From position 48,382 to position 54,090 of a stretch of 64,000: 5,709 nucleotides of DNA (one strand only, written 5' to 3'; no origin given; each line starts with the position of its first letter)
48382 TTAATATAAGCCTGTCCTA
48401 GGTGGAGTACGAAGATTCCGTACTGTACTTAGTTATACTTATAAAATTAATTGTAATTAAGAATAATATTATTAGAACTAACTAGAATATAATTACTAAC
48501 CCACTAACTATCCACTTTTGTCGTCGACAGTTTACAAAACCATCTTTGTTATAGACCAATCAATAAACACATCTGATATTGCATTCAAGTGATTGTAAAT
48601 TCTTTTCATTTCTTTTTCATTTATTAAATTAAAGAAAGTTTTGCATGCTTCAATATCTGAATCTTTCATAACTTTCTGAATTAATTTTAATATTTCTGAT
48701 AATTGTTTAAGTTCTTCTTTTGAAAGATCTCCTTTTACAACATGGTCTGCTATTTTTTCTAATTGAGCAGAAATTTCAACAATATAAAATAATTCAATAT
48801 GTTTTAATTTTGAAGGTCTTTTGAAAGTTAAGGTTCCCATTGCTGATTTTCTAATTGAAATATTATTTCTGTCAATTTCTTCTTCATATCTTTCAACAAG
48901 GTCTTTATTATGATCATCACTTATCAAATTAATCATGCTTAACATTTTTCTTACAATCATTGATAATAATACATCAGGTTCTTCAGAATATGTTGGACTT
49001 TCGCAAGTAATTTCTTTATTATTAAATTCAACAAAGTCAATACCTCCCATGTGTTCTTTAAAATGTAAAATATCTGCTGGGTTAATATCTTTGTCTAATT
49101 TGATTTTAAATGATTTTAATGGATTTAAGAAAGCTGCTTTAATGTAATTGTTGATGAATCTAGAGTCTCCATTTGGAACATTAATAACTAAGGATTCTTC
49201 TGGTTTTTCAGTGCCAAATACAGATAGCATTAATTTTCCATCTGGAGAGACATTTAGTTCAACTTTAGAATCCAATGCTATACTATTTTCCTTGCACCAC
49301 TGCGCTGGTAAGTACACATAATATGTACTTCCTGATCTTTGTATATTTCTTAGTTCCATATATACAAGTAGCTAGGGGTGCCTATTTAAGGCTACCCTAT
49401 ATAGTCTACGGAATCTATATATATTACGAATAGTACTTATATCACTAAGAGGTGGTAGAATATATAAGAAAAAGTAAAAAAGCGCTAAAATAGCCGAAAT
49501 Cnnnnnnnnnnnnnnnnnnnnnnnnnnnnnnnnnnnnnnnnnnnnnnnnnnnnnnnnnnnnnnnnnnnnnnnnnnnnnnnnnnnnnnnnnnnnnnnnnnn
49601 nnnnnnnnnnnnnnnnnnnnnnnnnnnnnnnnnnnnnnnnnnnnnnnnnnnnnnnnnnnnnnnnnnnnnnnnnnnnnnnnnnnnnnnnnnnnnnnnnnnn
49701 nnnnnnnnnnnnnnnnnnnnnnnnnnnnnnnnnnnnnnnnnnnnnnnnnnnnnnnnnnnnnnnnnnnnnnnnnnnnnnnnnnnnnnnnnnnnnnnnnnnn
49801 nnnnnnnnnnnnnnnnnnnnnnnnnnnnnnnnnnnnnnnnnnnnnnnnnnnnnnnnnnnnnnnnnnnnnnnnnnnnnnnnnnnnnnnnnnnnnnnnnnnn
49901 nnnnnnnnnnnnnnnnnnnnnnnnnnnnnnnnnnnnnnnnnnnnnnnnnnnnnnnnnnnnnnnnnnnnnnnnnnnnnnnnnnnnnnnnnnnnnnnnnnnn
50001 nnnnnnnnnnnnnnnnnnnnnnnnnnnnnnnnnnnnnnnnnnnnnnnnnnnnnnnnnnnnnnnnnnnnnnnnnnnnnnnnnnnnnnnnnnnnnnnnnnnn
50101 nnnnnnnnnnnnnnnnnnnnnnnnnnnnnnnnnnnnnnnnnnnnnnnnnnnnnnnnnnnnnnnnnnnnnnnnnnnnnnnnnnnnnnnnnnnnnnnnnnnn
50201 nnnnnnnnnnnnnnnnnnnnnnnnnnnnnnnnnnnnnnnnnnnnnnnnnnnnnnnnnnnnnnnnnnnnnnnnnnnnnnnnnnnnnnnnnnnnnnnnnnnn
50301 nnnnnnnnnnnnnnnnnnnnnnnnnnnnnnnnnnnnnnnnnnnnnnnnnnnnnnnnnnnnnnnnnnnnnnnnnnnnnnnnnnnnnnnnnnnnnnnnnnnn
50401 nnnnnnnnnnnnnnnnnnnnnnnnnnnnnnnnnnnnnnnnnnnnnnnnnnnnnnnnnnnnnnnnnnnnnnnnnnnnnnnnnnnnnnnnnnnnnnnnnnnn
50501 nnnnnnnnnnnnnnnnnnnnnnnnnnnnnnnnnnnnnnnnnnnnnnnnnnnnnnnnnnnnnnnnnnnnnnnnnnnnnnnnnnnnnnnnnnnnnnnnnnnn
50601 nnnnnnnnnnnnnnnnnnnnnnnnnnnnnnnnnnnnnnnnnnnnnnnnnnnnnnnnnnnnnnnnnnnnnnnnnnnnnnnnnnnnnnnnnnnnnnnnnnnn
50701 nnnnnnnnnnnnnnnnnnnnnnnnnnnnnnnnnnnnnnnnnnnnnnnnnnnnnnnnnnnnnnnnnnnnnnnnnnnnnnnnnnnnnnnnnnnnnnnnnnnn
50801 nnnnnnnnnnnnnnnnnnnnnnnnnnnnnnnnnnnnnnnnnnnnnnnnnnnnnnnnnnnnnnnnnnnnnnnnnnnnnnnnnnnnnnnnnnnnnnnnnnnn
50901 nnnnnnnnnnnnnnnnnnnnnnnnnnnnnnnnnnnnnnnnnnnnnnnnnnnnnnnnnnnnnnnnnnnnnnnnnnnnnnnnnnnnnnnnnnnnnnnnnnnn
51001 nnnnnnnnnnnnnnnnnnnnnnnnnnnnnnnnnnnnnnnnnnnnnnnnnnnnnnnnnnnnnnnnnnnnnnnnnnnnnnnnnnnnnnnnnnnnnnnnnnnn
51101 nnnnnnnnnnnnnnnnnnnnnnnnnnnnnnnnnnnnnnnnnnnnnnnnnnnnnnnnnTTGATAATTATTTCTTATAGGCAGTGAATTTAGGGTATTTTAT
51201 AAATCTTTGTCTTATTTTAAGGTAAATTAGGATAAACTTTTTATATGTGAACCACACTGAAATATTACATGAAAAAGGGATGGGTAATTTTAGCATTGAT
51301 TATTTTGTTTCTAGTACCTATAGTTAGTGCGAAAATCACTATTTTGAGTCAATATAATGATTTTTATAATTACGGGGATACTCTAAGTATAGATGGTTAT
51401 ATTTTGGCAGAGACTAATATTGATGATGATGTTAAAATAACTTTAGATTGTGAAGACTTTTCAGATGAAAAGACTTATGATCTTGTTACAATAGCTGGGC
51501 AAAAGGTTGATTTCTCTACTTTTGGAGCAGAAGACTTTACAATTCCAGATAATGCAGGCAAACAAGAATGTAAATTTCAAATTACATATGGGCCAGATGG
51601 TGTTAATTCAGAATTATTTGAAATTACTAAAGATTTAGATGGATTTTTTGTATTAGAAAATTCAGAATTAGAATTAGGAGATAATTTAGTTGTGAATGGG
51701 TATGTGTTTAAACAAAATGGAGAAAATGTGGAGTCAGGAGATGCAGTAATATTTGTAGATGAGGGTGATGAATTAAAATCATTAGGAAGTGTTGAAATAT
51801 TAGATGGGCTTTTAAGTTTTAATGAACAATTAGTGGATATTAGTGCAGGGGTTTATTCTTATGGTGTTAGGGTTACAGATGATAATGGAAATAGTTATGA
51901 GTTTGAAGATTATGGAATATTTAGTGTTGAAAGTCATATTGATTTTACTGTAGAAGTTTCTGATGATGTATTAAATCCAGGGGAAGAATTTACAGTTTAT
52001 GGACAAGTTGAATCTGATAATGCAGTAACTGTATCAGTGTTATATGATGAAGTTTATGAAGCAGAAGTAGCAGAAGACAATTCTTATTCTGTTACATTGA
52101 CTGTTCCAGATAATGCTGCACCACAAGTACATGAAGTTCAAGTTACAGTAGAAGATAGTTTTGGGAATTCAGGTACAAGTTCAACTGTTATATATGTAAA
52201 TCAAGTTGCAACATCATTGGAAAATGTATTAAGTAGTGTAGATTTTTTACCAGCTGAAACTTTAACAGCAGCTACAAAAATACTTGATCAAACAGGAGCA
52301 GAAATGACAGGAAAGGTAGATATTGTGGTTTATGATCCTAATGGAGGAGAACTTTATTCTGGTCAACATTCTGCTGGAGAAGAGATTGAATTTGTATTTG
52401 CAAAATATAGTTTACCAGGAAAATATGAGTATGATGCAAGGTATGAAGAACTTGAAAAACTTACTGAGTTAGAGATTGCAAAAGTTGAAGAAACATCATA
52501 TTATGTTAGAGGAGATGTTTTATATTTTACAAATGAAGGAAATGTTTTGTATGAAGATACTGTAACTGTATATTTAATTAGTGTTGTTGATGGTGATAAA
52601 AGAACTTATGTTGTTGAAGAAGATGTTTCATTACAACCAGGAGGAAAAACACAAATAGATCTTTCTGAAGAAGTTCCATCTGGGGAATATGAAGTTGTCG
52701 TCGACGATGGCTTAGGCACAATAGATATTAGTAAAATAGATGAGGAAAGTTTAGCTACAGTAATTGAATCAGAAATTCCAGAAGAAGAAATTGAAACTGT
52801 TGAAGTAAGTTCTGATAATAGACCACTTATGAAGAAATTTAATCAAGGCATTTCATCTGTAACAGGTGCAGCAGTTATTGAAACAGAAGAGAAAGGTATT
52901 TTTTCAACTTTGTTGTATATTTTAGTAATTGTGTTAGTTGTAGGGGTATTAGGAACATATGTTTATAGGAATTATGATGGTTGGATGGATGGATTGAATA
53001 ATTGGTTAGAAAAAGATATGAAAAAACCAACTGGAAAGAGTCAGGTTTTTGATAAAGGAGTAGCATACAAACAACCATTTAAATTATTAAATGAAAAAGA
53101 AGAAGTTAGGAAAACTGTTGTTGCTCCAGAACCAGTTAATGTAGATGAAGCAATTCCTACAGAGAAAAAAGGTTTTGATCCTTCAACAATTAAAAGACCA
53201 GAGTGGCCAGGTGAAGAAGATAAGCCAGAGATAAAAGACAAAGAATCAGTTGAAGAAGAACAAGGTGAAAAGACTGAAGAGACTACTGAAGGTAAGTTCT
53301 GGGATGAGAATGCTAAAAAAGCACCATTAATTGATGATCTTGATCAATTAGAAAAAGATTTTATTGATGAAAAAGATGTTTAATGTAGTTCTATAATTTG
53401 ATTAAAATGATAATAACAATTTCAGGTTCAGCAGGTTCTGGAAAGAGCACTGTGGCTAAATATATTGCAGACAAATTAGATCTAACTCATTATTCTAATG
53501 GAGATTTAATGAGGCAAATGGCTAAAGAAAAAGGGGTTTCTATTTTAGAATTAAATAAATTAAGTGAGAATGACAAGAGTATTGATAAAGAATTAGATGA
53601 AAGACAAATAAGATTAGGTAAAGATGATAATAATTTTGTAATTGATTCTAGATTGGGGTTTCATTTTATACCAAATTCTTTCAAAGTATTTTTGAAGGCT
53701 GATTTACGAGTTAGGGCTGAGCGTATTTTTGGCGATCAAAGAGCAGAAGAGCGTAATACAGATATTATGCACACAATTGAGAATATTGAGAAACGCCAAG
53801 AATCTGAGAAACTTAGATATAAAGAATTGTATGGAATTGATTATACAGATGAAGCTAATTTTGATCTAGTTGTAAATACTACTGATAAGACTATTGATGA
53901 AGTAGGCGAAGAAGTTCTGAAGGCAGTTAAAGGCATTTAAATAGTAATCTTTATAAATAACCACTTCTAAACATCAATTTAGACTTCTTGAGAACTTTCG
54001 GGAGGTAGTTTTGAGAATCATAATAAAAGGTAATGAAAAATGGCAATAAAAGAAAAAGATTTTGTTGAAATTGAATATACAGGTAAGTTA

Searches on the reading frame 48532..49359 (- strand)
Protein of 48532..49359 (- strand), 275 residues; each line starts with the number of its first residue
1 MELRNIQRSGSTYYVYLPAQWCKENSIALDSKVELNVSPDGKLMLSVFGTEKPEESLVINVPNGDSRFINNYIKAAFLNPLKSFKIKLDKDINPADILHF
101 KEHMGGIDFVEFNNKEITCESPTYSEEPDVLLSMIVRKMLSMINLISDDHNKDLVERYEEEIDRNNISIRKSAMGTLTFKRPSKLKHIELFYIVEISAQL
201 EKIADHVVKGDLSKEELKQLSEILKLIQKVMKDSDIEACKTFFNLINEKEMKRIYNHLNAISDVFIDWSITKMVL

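Call 18: search_protein_families(library=pfam, proteins=[window:48532-49359:-], max_evalue=0.001)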
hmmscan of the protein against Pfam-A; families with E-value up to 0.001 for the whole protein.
window:48532-49359:- (275 aa): 2 families
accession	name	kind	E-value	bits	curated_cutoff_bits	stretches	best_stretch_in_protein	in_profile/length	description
PF04014.23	MazE_antitoxin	-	0.00024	21.4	24.7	1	6-45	1-40/48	Antidote-toxin recognition MazE, bacterial antitoxin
PF01895.24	PhoU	-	0.0004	21.1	23.5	1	135-208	7-83/89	PhoU domain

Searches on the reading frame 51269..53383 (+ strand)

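Call 44: search_protein_families(library=pfam, proteins=[window:51269-53383:+], max_evalue=0.001)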
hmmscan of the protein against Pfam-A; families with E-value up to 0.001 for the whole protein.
window:51269-53383:+ (704 aa): 3 families
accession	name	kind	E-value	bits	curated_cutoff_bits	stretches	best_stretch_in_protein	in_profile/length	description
PF19077.6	Big_13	-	4.9e-07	30.6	27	0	245-306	33-95/102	Bacterial Ig-like domain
PF15418.12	DUF4625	-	0.0001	23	27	0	249-308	68-128/131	Domain of unknown function (DUF4625)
PF01835.25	MG2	-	0.00095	19.9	32.8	0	328-392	13-82/96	MG2 domain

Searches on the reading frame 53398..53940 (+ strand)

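Call 44: search_protein_families(library=pfam, proteins=[window:53398-53940:+], max_evalue=0.001)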
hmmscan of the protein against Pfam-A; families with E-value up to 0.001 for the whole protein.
window:53398-53940:+ (180 aa): 8 families
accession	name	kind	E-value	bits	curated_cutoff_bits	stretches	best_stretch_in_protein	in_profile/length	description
PF13189.12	Cytidylate_kin2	-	5.4e-23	82.5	28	1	5-162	1-175/176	Cytidylate kinase-like family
PF02224.24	Cytidylate_kin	-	8.2e-18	65.3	26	2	61-178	97-210/211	Cytidylate kinase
PF13207.12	AAA_17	-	4.5e-16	59.8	27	1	10-88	2-82/136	AAA domain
PF13238.12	AAA_18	-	1.6e-12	48.5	29.4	1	6-128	1-120/128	AAA domain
PF00406.28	ADK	-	1.4e-06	29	26.8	1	9-66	2-59/151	Adenylate kinase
PF13671.12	AAA_33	-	0.00026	21.8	27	1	6-85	2-78/143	AAA domain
PF21448.3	DNMK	-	0.00041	20.5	27.1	0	5-36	2-33/232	Deoxynucleotide monophosphate kinase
PF01712.25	dNK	-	0.00069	19.9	27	0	6-34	1-29/203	Deoxynucleoside kinase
